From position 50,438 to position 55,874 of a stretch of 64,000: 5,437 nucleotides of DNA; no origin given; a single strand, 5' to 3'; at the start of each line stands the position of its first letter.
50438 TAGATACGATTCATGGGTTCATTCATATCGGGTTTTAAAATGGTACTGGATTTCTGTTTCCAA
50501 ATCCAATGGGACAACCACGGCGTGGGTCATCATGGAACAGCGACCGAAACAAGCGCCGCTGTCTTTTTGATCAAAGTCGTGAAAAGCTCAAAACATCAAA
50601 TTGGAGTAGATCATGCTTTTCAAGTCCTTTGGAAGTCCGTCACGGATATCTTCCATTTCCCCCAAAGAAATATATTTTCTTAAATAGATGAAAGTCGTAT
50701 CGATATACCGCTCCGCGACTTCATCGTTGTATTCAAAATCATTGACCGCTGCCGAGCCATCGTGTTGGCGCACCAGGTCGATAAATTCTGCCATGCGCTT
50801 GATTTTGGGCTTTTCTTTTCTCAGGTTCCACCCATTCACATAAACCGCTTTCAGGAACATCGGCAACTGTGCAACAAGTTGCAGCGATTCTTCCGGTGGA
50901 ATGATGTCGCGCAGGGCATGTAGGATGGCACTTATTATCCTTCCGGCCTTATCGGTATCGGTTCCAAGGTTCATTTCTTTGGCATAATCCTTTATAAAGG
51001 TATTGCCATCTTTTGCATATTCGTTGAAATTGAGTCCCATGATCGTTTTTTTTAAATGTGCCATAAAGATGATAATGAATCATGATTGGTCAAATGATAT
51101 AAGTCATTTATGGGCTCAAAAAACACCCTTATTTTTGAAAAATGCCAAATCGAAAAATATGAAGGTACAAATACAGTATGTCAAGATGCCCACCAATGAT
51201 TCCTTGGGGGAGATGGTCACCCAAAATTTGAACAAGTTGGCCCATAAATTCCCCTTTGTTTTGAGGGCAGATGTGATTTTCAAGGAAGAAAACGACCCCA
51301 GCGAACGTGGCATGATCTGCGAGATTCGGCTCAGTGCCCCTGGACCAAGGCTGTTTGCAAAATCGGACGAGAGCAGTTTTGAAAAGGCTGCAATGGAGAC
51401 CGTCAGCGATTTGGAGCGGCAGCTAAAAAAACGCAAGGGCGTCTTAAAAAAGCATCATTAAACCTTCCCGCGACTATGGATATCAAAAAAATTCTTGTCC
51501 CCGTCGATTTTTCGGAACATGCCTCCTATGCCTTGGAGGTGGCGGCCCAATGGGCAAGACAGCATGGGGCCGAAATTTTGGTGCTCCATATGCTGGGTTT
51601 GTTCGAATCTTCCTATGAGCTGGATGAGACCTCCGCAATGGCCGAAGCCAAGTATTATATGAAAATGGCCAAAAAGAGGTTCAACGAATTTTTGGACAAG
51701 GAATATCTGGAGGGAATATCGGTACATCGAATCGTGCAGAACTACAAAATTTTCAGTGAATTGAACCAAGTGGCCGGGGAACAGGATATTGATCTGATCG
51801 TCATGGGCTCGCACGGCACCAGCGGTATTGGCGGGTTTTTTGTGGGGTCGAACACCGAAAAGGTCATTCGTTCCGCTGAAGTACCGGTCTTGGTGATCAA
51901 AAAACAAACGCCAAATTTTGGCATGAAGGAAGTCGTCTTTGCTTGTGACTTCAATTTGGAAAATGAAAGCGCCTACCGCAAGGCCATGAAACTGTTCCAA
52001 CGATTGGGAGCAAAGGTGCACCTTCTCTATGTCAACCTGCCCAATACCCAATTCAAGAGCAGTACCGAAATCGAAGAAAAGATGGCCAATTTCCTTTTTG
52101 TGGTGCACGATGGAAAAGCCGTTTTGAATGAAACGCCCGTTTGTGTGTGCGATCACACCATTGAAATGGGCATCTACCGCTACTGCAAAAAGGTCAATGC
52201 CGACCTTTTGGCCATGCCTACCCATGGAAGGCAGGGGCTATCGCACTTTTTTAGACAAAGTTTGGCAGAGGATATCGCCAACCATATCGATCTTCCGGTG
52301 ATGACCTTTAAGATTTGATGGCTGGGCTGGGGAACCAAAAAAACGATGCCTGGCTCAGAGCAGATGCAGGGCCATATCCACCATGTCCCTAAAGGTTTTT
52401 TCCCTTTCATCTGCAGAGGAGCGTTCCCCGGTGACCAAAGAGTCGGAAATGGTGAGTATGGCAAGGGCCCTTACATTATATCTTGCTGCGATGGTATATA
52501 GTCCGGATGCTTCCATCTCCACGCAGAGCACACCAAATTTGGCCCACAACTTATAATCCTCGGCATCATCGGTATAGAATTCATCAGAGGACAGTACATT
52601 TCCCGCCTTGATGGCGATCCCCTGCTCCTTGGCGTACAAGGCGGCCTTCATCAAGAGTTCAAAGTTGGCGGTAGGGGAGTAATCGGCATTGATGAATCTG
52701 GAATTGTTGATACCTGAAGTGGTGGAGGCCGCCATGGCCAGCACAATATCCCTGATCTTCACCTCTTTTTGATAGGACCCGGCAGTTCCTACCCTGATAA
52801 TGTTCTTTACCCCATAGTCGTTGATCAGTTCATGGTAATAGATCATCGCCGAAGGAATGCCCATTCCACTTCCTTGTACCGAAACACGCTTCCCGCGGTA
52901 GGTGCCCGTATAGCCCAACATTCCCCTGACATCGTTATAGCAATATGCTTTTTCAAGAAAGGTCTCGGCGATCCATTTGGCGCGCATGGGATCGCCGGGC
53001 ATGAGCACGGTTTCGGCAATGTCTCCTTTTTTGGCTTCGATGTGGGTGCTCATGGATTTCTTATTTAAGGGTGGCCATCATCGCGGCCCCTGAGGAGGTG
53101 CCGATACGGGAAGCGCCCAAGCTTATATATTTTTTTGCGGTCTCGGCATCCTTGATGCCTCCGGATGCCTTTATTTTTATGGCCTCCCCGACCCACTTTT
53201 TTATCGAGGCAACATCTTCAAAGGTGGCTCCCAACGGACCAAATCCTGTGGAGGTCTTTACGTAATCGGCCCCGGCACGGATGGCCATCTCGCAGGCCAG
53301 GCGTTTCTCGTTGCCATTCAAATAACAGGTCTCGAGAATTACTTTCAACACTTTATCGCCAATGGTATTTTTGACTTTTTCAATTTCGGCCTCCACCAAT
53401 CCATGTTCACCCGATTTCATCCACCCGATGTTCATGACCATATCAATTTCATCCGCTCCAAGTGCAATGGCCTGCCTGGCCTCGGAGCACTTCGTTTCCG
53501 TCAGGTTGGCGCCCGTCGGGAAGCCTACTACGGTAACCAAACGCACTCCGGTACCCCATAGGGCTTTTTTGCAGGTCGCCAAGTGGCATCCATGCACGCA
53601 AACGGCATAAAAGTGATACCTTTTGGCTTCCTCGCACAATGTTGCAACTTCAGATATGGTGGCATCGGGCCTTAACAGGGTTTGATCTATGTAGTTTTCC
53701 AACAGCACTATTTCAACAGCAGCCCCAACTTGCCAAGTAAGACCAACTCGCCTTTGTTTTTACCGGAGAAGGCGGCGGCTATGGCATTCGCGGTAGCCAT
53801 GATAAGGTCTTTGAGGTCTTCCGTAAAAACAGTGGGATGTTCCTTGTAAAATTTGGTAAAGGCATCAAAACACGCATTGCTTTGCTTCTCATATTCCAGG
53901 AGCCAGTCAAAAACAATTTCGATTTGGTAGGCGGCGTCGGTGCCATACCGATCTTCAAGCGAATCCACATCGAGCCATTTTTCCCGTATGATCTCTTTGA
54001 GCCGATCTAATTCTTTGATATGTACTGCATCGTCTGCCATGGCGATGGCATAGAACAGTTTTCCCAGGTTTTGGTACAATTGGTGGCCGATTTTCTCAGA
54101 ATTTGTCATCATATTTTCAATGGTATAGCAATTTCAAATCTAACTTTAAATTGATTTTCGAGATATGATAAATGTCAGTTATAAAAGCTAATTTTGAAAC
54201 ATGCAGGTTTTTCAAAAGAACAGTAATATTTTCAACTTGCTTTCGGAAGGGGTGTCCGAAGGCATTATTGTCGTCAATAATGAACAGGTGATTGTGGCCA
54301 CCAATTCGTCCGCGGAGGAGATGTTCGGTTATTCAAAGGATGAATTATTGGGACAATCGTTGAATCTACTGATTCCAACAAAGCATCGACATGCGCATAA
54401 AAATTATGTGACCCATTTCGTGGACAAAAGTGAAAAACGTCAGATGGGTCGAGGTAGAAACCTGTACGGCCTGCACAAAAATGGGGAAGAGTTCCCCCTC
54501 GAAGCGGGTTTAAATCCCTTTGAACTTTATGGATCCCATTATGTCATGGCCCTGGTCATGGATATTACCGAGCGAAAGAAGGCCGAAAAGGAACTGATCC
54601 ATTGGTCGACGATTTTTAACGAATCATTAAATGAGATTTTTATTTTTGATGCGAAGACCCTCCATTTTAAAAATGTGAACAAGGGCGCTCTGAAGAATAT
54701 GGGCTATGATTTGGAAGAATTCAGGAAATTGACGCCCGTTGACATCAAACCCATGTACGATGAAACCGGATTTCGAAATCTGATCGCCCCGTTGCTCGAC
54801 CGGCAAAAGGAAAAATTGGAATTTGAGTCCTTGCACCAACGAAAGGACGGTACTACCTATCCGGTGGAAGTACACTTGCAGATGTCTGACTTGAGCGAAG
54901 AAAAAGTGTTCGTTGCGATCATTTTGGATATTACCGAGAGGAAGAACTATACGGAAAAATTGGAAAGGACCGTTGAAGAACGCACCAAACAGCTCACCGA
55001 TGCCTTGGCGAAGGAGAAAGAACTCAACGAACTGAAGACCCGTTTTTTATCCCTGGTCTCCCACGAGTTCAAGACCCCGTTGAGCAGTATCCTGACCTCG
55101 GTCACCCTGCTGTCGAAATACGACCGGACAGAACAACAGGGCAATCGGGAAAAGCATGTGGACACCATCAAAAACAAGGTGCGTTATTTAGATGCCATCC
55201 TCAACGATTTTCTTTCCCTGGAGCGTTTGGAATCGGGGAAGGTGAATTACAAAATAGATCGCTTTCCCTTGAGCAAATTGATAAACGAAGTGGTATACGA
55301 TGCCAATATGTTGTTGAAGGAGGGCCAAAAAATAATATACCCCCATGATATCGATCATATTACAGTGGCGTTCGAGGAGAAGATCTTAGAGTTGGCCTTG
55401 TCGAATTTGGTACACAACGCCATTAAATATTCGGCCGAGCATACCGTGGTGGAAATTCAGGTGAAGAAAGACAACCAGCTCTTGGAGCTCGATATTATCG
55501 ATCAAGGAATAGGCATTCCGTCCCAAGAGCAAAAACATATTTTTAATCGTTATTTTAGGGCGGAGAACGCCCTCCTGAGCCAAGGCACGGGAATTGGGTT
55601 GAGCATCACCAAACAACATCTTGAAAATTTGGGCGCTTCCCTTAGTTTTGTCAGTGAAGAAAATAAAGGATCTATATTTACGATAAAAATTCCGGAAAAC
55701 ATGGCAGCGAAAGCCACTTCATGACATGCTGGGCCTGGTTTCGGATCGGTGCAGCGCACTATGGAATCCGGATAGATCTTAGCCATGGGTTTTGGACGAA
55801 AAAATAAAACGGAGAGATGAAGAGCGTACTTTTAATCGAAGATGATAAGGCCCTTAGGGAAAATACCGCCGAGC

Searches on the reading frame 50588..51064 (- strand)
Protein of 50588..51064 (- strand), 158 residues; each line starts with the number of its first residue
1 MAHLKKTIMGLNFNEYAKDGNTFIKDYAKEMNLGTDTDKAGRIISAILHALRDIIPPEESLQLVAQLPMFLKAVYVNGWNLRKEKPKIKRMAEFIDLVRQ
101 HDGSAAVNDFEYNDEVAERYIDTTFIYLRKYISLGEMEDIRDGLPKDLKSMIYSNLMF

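Call 13: search_protein_families(library=pfam, proteins=[window:50588-51064:-], max_evalue=0.001)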
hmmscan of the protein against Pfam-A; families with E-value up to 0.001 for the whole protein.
window:50588-51064:- (158 aa): 1 family
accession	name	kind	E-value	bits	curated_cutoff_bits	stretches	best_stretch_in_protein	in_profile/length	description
PF10025.14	DUF2267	-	1.3e-25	90.4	29.8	1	21-151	2-122/122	Uncharacterized conserved protein (DUF2267)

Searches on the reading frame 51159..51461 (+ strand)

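Call 13: search_protein_families(library=pfam, proteins=[window:51159-51461:+], max_evalue=0.001)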
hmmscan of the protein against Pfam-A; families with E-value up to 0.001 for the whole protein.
window:51159-51461:+ (100 aa): 1 family
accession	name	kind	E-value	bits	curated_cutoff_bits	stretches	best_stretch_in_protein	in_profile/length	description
PF02482.25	Ribosomal_S30AE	-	4.9e-14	53.3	23.7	1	3-94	1-85/88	Sigma 54 modulation protein / S30EA ribosomal protein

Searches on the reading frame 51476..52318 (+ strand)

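Call 13: search_protein_families(library=pfam, proteins=[window:51476-52318:+], max_evalue=0.001)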
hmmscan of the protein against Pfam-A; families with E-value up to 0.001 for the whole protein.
window:51476-52318:+ (280 aa): 1 family
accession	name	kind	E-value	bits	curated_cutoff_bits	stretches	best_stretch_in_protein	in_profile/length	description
PF00582.32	Usp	-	3.6e-48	164.1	24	2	3-142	2-141/141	Universal stress protein family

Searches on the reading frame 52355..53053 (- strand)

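Call 44: search_protein_families(library=pfam, proteins=[window:52355-53053:-], max_evalue=0.01)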
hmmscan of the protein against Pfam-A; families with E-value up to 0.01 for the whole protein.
window:52355-53053:- (232 aa): 1 family
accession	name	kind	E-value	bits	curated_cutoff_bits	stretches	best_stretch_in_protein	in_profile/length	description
PF01048.26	PNP_UDP_1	-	1.6e-42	146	25.1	1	16-225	3-221/233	Phosphorylase superfamily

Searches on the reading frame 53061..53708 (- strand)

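Call 44: search_protein_families(library=pfam, proteins=[window:53061-53708:-], max_evalue=0.01)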
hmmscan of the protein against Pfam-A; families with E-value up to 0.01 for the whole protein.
window:53061-53708:- (215 aa): 2 families
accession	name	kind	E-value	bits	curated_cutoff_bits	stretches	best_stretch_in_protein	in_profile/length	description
PF01791.15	DeoC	-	4e-16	59.8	23.8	1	6-207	5-223/229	DeoC/LacD family aldolase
PF00977.27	His_biosynth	-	0.0012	18.7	23.6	1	166-208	62-105/228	Histidine biosynthesis protein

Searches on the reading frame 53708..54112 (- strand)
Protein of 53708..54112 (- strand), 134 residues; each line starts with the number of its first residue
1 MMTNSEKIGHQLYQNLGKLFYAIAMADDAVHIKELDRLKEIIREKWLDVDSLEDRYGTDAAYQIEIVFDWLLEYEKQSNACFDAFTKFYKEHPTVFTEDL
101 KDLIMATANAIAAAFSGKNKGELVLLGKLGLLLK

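Call 13: search_protein_families(library=pfam, proteins=[window:53708-54112:-], max_evalue=0.001)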
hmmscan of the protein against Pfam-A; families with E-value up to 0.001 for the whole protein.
window:53708-54112:- (134 aa): 0 families

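Call 59: search_protein_families(library=ncbifam, proteins=[window:53708-54112:-], max_evalue=0.001)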
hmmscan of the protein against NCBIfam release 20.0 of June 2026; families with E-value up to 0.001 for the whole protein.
window:53708-54112:- (134 aa): 0 families

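Call 84: search_solved_structures(query=window:53708-54112:-, max_evalue=1)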
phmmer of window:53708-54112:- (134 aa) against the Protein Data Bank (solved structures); distinct sequences matched with E-value up to 1: 5.
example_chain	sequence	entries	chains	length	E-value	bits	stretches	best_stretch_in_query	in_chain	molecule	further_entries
8oyw_A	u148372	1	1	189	0.0085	19.4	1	39-125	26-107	De novo designed soluble Rhomboid protease-like protein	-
1piv_4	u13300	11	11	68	0.11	15.8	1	71-111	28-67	POLIOVIRUS TYPE 3 (SUBUNIT VP4) | POLIOVIRUS TYPE 3, SABIN STRAIN | POLIOVIRUS TYPE 3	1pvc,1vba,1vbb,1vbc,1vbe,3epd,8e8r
5o5b_4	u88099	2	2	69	0.12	15.7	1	71-111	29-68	Capsid proteins, VP4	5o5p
4cih_A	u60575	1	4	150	0.18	15.1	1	36-96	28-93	LISTERIA NUCLEAR TARGETED PROTEIN A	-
2xl4_A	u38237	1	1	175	0.26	14.6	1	36-96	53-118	Listeria nuclear targeted protein A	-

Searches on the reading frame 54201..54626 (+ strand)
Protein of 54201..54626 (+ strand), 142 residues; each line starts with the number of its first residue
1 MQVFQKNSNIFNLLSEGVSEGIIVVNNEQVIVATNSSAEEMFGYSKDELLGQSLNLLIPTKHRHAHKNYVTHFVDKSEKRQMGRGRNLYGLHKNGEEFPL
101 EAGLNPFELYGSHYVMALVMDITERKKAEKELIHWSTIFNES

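Call 16: search_solved_structures(query=window:54201-54626:+, max_evalue=0.01, show_alignments=3)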
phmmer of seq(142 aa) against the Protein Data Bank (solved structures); distinct sequences matched with E-value up to 0.01: 18.
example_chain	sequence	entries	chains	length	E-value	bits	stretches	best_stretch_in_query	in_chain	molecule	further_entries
1d06_A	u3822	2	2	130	1.5e-15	60.9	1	16-123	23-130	nitrogen fixation regulatory protein fixL | FIXL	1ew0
1dp6_A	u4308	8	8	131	1.5e-15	60.9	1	17-131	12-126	FIXL PROTEIN | SENSOR PROTEIN FIXL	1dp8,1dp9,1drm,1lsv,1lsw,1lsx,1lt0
8js5_A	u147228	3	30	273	1.7e-15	60.7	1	17-132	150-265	Sensor protein FixL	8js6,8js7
1xj4_A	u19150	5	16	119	2.7e-15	60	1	19-131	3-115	Sensor protein fixL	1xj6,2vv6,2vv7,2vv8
2cmn_A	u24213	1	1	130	3e-15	59.9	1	17-131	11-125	SENSOR PROTEIN FIXL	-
9cdr_A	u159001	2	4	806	4.3e-15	59.4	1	14-131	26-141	Oxygen sensor protein DosP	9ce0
9cmf_A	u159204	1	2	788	5.3e-15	59.1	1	17-131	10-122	Oxygen sensor protein DosP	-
1xj2_A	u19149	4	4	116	5.4e-15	59.1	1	21-131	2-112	Sensor protein fixL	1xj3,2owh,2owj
1y28_A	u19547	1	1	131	1.1e-14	58.1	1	17-131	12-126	Sensor protein fixL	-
9bgv_A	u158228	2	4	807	3e-14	56.6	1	14-131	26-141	Oxygen sensor protein DosP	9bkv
9clo_A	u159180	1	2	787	3.7e-14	56.3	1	17-131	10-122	Oxygen sensor protein DosP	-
1v9y_A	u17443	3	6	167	1.6e-12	51.1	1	13-131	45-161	Heme pas sensor protein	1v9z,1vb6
1s66_L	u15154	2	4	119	4.6e-12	49.6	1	13-122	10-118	Hypothetical protein yddU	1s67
10jx_A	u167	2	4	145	1.9e-09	41.1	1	6-108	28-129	Multi-sensor signal transduction histidine kinase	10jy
3lyx_A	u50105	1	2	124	1.5e-06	31.7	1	18-127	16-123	Sensory box/GGDEF domain protein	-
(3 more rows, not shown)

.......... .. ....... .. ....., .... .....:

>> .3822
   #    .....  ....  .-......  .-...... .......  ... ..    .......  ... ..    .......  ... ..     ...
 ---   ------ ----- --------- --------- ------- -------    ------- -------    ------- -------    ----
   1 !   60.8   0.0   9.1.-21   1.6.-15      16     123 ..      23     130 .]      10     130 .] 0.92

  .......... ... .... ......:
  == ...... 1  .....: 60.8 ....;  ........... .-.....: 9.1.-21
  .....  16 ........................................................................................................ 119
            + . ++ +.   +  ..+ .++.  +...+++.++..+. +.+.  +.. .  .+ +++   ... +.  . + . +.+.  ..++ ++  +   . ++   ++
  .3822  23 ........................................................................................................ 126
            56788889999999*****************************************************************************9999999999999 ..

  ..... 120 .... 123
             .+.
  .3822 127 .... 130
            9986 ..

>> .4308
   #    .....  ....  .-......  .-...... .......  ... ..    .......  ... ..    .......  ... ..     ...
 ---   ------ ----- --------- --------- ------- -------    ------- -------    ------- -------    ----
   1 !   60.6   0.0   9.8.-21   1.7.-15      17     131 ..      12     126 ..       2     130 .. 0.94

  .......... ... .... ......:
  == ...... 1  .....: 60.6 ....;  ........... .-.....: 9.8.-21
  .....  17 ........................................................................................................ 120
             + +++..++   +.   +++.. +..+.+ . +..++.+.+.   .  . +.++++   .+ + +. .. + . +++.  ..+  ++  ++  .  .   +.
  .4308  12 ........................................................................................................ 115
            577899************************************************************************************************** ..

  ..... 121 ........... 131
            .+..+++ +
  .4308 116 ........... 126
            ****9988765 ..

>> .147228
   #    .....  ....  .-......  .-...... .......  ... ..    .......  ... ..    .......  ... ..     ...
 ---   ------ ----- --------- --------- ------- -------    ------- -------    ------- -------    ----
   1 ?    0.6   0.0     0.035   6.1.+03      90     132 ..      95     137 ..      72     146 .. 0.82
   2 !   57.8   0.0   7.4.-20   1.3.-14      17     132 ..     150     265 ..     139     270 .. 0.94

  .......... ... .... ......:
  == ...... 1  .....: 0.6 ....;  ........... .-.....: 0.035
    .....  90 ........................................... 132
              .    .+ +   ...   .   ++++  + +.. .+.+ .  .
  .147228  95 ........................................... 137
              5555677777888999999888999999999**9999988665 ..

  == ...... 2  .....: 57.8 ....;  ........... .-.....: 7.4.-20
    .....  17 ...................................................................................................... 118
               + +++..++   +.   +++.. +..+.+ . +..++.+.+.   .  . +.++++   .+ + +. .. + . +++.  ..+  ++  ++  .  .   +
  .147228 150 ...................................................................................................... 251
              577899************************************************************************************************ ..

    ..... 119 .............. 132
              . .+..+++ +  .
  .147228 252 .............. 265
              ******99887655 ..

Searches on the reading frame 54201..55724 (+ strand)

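Call 3: search_protein_families(library=pfam, proteins=[window:54201-55724:+], max_evalue=0.01)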
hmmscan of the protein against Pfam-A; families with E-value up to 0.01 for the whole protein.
window:54201-55724:+ (507 aa): 11 families
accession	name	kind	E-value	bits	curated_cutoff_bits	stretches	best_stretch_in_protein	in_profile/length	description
PF02518.31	HATPase_c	-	7.1e-23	81.6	26.4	1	393-499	3-109/111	Histidine kinase-, DNA gyrase B-, and HSP90-like ATPase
PF13426.13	PAS_9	-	2.9e-21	76.1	27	2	20-124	2-103/103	PAS domain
PF00989.32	PAS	-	2.2e-14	53.8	22.6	1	16-122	8-113/113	PAS fold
PF08448.16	PAS_4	-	2.6e-14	53.8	23.1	1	17-126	3-109/110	PAS fold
PF00512.31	HisKA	-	6.4e-14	52.2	26.9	1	279-346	2-66/66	His Kinase A (phospho-acceptor) domain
PF13188.13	PAS_8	-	1.2e-06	28.7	21.8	1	14-59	6-48/65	PAS domain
PF12860.13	PAS_7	-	4.9e-06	27.1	27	1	18-129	4-114/115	PAS fold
PF08447.18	PAS_3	-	1.1e-05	26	25.6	0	33-107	3-75/89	PAS fold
PF24820.1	Diguanyl_cycl_sensor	-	6.3e-05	23.3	28.1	1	17-75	4-61/109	Diguanylate cyclase-like sensor domain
PF13581.12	HATPase_c_2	-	0.00076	19.9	27.4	1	396-467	32-104/127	Histidine kinase-like ATPase domain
PF21670.2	HOOK_N_NuMA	-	0.0034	17.6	27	1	227-310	22-105/152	NuMA N-terminal hook domain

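Call 59: search_protein_families(library=ncbifam, proteins=[window:54201-55724:+], max_evalue=0.001)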
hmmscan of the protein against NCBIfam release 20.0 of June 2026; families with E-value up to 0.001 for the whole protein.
window:54201-55724:+ (507 aa): 83 families (the best 25 are shown)
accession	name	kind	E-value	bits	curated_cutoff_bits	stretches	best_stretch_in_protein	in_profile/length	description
NF047874.1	MASE3_PAS_HK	subfamily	2.2e-57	195.3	560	2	135-503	267-629/655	MASE3 domain-containing sensor histidine kinase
NF045595.1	HK_scytonemin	equivalog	9.9e-50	169.6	865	1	231-499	378-635/637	scytonemin biosynthesis sensor histidine kinase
TIGR02966.1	phoR_proteo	equivalog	2.1e-47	161.8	334.2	1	259-497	94-333/333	phosphate regulon sensor histidine kinase PhoR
NF046044.1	PnpS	equivalog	2.3e-47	161.9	400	2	268-498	159-390/390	two-component system histidine kinase PnpS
TIGR00229.1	sensory_box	domain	7.8e-41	139.1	22.9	2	9-132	5-126/126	PAS domain S-box protein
NF033092.0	HK_WalK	equivalog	8.6e-41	140.2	725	1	265-498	359-593/594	cell wall metabolism sensor histidine kinase WalK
TIGR02956.1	TMAO_torS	equivalog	2.9e-40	138.2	676.5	1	246-505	417-688/967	TMAO reductase system sensor histidine kinase/response regulator TorS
NF040691.1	MtrAB_MtrB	equivalog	2.1e-37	129.3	450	1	254-504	246-497/507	MtrAB system histidine kinase MtrB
NF045911.1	TCSHisKinNblS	equivalog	3.7e-36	124.6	1000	1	268-496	377-617/621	two-component system sensor histidine kinase NblS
NF011874.0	PRK15347.1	equivalog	1.2e-35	122.9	852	1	247-501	367-616/921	two component system sensor kinase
NF008302.0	PRK11091.1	equivalog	1.4e-35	122.7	838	1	115-504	133-510/779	aerobic respiration two-component sensor histidine kinase ArcB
NF041735.1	hist_kin_RppB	equivalog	1.9e-33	115.9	400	1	282-498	219-438/438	two-component system sensor histidine kinase RppB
NF008468.0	PRK11360.1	equivalog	1.4e-31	109.6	646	2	182-503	313-612/616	two-component system sensor histidine kinase AtoS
NF038297.2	hybrid_HK_HrmK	equivalog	2.4e-31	109.1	725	1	257-504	213-462/607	hybrid histidine kinase/response regulator HrmK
NF008312.0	PRK11100.1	equivalog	2.5e-31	109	356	1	264-500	238-475/477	two-component system sensor histidine kinase CreC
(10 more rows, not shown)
